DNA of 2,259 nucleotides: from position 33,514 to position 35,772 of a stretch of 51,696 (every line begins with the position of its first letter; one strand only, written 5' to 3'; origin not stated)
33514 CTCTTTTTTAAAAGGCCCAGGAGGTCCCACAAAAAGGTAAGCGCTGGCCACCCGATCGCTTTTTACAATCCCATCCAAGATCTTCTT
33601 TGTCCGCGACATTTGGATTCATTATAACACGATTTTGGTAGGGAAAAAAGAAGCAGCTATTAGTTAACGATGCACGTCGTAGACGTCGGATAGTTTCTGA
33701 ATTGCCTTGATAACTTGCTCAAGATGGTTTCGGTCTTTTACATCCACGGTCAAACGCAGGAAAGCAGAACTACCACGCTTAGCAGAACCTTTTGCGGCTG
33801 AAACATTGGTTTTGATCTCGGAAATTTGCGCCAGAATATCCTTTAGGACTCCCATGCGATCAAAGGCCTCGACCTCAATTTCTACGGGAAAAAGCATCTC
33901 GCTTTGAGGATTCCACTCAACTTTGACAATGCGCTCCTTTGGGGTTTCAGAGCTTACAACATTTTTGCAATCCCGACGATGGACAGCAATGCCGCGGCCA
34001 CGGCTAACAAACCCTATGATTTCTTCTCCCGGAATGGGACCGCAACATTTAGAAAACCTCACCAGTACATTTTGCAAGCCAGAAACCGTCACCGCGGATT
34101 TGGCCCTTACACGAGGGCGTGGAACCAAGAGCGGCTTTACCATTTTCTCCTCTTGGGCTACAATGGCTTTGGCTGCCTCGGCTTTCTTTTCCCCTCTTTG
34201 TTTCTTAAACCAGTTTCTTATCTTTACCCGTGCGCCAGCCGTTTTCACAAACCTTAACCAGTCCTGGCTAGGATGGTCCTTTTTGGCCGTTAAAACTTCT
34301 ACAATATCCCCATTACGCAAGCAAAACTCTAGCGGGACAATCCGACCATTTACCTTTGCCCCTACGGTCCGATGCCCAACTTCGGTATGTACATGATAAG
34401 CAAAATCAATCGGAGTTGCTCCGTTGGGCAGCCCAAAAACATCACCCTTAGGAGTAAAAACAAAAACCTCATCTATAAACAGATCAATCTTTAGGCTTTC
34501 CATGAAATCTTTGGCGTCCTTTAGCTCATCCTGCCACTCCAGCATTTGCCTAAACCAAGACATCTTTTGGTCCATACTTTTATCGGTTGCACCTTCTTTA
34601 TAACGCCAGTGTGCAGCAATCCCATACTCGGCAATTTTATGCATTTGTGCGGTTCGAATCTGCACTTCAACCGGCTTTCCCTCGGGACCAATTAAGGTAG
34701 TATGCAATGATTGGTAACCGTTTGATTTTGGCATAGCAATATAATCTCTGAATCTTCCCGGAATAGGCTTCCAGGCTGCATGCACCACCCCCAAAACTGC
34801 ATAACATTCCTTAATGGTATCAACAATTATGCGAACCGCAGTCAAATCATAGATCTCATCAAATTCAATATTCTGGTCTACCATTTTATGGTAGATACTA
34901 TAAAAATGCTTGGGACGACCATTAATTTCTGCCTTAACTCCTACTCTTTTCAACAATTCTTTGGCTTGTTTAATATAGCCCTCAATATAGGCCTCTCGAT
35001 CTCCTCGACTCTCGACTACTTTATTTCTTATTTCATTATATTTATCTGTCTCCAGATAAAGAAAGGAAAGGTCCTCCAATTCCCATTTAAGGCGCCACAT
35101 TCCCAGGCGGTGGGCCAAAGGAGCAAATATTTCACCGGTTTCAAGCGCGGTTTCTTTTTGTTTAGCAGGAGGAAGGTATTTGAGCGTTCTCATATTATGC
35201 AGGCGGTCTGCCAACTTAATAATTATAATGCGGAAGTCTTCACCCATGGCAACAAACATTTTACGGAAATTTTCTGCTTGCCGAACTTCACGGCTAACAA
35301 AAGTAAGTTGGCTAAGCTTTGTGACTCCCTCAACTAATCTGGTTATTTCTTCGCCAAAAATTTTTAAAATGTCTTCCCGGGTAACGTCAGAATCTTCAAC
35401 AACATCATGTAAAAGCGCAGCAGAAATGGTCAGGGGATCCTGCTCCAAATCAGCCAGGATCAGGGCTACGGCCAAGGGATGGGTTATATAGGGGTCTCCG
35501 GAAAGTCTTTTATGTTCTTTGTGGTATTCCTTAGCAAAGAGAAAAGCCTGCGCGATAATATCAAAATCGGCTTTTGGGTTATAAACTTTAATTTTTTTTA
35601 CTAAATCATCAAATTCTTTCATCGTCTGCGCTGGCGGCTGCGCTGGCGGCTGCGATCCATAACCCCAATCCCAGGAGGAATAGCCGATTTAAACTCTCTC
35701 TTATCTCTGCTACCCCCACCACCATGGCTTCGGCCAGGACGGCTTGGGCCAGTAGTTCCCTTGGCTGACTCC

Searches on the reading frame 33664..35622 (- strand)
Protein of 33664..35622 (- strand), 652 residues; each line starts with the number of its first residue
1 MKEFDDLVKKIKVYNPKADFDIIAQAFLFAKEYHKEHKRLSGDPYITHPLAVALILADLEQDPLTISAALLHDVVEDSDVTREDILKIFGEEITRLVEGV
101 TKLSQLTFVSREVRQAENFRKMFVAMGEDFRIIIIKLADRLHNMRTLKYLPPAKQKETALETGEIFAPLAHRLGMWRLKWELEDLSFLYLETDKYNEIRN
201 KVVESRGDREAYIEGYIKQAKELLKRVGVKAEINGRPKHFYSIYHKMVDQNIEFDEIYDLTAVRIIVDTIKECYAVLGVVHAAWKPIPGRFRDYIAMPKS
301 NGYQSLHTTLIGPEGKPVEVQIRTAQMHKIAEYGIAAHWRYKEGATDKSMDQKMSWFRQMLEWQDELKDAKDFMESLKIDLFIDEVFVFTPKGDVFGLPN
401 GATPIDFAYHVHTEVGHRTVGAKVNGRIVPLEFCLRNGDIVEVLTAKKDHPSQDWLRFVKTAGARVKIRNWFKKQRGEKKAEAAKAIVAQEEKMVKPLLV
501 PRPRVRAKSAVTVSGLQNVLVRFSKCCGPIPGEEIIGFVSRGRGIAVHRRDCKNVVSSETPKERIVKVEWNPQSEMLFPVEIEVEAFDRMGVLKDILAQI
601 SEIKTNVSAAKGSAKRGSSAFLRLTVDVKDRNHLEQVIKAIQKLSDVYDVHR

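Call 4: search_protein_families(library=pfam, proteins=[window:33664-35622:-], max_evalue=1)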
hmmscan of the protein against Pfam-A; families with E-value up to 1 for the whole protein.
window:33664-35622:- (652 aa): 10 families
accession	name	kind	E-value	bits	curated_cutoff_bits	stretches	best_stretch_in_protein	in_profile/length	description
PF13328.12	HD_4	-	1.4e-48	165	27.2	1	26-176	1-156/156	HD domain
PF04607.23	RelA_SpoT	-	2.1e-45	154.1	27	1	235-344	1-111/113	Region found in RelA / SpoT proteins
PF02824.27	TGS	-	7.7e-23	80.7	22.2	1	386-445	1-60/60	TGS domain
PF13291.12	ACT_4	-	2.7e-19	70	27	1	577-652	4-80/80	ACT domain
PF01966.28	HD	-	5.9e-11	43.1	22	1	45-144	1-116/116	HD domain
PF22629.2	ACT_AHAS_ss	-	3.9e-06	27.4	27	1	583-648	2-66/67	AHAS small subunit-like ACT domain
PF01842.31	ACT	-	2.5e-05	24.4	27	1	581-645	2-65/66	ACT domain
PF19296.4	RelA_AH_RIS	-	0.0011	19.6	23.8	1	483-549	102-169/185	RelA/SpoT, AH and RIS domains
PF02597.26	ThiS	-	0.011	16.7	22.5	1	417-446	40-72/76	ThiS family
PF23739.1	HTH_72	-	0.077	13.4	27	1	460-485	37-61/70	HTH 3-helical bundle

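Call 5: search_protein_families(library=ncbifam, proteins=[window:33664-35622:-], max_evalue=1)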
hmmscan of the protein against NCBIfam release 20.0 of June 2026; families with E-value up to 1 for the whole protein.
window:33664-35622:- (652 aa): 15 families
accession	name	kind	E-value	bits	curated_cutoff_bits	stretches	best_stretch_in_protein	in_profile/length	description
TIGR00691.1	spoT_relA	subfamily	1.1e-241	804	499.2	2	26-491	1-468/687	RelA/SpoT family protein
NF008303.0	PRK11092.1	equivalog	1.6e-193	644.7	947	2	1-481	1-483/702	bifunctional GTP diphosphokinase/guanosine-3',5'-bis pyrophosphate 3'-pyrophosphohydrolase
NF008124.0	PRK10872.1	equivalog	5.6e-170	567.4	728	2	7-492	20-516/744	GTP diphosphokinase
NF053588.1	GTPPhKinYjbM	equivalog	4.7e-07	29.8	320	1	233-344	40-162/201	GTP diphosphokinase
NF007171.0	PRK09602.1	subfamily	0.00043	19.2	387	1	394-446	342-396/397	YchF-related putative GTPase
NF006036.0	PRK08178.1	equivalog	0.004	17.1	128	1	623-652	57-86/102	acetolactate synthase small subunit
NF003361.0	PRK04435.1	equivalog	0.0061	16.3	131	1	582-650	73-142/148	ACT domain-containing protein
NF006352.0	PRK08577.1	equivalog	0.0077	16.3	140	1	580-650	57-129/136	hypothetical protein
NF008864.0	PRK11895.1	equivalog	0.022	14.4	119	1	587-651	11-75/164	acetolactate synthase small subunit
NF004976.0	PRK06349.1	subfamily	0.022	13.9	205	1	553-650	323-420/430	homoserine dehydrogenase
TIGR04552.1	TIGR04552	subfamily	0.03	13.6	125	0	317-346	314-343/352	TIGR04552 family protein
TIGR04562.1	TIGR04562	subfamily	0.033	13.4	140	0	317-345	318-346/356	TIGR04552 family protein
TIGR01127.1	ilvA_1Cterm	equivalog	0.062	12.3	378.75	1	580-643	306-373/380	threonine ammonia-lyase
TIGR00119.1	acolac_sm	equivalog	0.071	13.1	56.9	1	588-651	11-74/158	acetolactate synthase small subunit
NF005600.0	PRK07334.1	equivalog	0.099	11.2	496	1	581-643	333-399/408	threonine ammonia-lyase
